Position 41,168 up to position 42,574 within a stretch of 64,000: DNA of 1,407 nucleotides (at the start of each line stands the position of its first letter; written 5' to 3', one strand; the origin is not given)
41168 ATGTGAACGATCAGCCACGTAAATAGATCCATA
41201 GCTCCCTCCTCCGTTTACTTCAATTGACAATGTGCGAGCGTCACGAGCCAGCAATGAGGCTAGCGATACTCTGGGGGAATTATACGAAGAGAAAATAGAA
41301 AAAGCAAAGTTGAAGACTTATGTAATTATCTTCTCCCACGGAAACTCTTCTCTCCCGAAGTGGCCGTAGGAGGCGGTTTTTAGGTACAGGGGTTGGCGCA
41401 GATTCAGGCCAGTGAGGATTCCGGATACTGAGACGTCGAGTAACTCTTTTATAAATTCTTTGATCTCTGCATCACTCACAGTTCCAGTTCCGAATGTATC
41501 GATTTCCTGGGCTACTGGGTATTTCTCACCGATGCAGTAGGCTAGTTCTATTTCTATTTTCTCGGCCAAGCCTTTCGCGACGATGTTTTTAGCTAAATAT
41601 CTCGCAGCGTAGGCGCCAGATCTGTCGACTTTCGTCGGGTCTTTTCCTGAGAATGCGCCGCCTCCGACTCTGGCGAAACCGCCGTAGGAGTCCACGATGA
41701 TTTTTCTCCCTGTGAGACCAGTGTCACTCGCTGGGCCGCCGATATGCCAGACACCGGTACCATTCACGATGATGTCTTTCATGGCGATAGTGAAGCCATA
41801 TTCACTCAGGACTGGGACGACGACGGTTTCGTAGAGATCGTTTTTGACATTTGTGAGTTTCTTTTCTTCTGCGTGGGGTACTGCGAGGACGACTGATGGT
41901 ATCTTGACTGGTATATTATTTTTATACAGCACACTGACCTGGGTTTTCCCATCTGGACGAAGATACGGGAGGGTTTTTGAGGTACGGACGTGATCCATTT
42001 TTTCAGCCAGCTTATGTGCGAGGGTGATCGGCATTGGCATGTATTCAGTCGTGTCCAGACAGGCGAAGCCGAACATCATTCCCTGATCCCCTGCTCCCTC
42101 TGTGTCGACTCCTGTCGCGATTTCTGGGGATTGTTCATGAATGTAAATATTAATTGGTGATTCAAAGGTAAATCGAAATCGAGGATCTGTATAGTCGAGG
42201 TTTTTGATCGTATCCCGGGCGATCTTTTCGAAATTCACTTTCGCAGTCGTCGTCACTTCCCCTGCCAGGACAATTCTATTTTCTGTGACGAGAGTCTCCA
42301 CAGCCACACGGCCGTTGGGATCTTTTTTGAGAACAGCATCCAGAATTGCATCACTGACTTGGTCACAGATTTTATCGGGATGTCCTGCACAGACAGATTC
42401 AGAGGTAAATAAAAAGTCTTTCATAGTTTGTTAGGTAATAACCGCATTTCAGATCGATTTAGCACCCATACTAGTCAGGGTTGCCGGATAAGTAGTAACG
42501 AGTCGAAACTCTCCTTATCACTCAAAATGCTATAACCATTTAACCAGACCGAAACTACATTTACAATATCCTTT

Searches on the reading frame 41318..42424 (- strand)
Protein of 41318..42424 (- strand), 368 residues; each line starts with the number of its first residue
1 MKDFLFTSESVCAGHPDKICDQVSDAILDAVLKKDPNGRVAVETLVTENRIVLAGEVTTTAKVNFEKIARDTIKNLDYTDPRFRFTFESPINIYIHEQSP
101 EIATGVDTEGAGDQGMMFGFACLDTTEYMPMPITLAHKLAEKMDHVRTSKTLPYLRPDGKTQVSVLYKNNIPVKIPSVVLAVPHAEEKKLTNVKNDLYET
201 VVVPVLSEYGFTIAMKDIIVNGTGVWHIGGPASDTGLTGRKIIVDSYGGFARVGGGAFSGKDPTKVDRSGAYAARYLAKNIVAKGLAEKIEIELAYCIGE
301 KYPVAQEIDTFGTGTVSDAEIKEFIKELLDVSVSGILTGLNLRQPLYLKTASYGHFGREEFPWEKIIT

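Call 26: search_protein_families(library=pfam, proteins=[window:41318-42424:-], max_evalue=0.00001)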
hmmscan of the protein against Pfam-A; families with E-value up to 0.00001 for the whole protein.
window:41318-42424:- (368 aa): 3 families
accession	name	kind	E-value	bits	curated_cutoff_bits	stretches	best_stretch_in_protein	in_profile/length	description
PF02773.21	S-AdoMet_synt_C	-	3.3e-61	205.7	25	1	228-365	1-138/138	S-adenosylmethionine synthetase, C-terminal domain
PF02772.21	S-AdoMet_synt_M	-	2.8e-37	128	29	1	109-224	2-118/120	S-adenosylmethionine synthetase, central domain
PF00438.25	S-AdoMet_synt_N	-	1.2e-36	125.6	33.1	1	4-100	2-99/99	S-adenosylmethionine synthetase, N-terminal domain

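Call 28: find_homologous_proteins(query=window:41318-42424:-, max_evalue=1e-30)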
Query window:41318-42424:- (368 aa): 8000 proteins with E <= 1e-30 among 8000 candidates; the best 120 are listed.
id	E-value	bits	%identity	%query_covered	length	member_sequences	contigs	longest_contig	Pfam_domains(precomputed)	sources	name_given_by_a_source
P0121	1.0e-244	829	100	100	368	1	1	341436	PF00438.26,PF02772.22,PF02773.22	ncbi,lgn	-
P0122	5.6e-214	728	87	100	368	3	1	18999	PF00438.26,PF02772.22,PF02773.22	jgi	jgi:S-adenosylmethionine synthetase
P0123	2.0e-204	697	83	100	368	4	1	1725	PF00438.26,PF02772.22,PF02773.22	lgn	-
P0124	1.1e-193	661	80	99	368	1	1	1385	PF00438.26,PF02772.22,PF02773.22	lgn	-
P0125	1.2e-184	632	75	99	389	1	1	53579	PF00438.26,PF02772.22,PF02773.22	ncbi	ncbi:MAG: methionine adenosyltransferase [Candidatus Levyibacteriota bacterium]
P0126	8.9e-184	629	74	100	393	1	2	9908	PF00438.26,PF02772.22,PF02773.22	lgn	-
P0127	1.8e-176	605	72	100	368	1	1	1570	PF00438.26,PF02772.22,PF02773.22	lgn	-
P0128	5.6e-176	603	70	100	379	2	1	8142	PF00438.26,PF02772.22,PF02773.22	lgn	-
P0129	7.0e-176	603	73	99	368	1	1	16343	PF00438.26,PF02772.22,PF02773.22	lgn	-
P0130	1.8e-175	601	72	99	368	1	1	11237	PF00438.26,PF02772.22,PF02773.22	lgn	-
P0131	2.3e-175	601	71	100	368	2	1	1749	PF00438.26,PF02772.22,PF02773.22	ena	-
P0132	5.0e-175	600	72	100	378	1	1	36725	PF00438.26,PF02772.22,PF02773.22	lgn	-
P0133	5.2e-175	600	71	100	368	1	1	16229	PF00438.26,PF02772.22,PF02773.22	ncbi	ncbi:MAG TPA: methionine adenosyltransferase [Patescibacteria group bacterium]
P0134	5.6e-175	600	71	100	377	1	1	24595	PF00438.26,PF02772.22,PF02773.22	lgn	-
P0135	1.4e-174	599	70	100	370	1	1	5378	PF00438.26,PF02772.22,PF02773.22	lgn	-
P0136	2.0e-174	598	70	99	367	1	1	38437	PF00438.26,PF02772.22,PF02773.22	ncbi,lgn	-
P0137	4.0e-173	594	72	100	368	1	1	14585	PF00438.26,PF02772.22,PF02773.22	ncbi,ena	-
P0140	5.8e-173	593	71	99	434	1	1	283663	PF00438.26,PF02772.22,PF02773.22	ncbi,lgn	-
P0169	1.3e-167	576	68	98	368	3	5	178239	PF00438.26,PF02772.22,PF02773.22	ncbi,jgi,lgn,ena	-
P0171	5.0e-167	574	68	99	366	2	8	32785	PF00438.26,PF02772.22,PF02773.22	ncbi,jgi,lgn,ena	-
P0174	9.6e-167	573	69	99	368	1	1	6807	PF00438.26,PF02772.22,PF02773.22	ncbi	-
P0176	2.0e-166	572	66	99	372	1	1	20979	PF00438.26,PF02772.22,PF02773.22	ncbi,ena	-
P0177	2.1e-166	572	67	99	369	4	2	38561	PF00438.26,PF02772.22,PF02773.22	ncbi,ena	-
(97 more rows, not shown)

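Call 70: list_cluster_members(proteins=[P0136, P0137, P0140, P0169, P0171, P0174, P0176, P0177, P0007, P0024])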
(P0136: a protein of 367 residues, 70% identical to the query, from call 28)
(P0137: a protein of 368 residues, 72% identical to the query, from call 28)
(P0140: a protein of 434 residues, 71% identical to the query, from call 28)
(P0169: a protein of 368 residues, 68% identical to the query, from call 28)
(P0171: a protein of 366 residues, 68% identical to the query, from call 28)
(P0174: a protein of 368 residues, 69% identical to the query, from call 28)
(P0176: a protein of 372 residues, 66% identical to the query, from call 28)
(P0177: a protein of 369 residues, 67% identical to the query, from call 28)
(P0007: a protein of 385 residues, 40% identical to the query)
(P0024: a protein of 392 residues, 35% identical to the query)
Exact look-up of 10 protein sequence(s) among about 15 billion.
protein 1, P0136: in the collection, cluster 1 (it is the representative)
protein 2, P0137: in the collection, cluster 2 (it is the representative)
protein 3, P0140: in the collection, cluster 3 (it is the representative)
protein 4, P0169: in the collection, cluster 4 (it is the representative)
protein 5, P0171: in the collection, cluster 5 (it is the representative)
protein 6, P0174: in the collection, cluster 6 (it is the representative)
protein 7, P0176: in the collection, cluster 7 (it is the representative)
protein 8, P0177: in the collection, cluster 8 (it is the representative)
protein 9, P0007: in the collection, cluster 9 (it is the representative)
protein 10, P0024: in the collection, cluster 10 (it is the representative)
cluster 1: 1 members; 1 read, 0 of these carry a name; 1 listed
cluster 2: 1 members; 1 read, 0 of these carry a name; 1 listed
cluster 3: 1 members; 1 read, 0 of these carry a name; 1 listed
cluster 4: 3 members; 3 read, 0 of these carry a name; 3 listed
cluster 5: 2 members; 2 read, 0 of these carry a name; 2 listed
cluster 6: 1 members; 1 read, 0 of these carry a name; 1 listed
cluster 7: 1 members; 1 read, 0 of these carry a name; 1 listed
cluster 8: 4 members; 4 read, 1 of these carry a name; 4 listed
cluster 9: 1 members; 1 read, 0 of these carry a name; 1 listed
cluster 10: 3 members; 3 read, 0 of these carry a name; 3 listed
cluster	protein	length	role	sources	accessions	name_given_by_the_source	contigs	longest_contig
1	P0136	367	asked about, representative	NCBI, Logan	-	-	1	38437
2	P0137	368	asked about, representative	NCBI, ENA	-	-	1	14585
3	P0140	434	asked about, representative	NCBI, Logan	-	-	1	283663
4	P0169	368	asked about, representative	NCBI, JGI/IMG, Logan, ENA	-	-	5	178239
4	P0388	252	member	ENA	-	-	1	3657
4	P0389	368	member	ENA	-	-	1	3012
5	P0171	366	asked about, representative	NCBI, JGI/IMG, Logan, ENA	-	-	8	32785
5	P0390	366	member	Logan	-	-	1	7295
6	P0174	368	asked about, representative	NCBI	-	-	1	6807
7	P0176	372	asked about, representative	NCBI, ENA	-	-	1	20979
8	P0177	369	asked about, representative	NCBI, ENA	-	-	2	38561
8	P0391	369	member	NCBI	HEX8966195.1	MAG TPA: methionine adenosyltransferase [Patescibacteria group bacterium]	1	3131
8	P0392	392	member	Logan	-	-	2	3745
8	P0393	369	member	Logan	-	-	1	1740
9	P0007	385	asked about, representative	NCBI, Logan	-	-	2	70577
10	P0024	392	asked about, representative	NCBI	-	-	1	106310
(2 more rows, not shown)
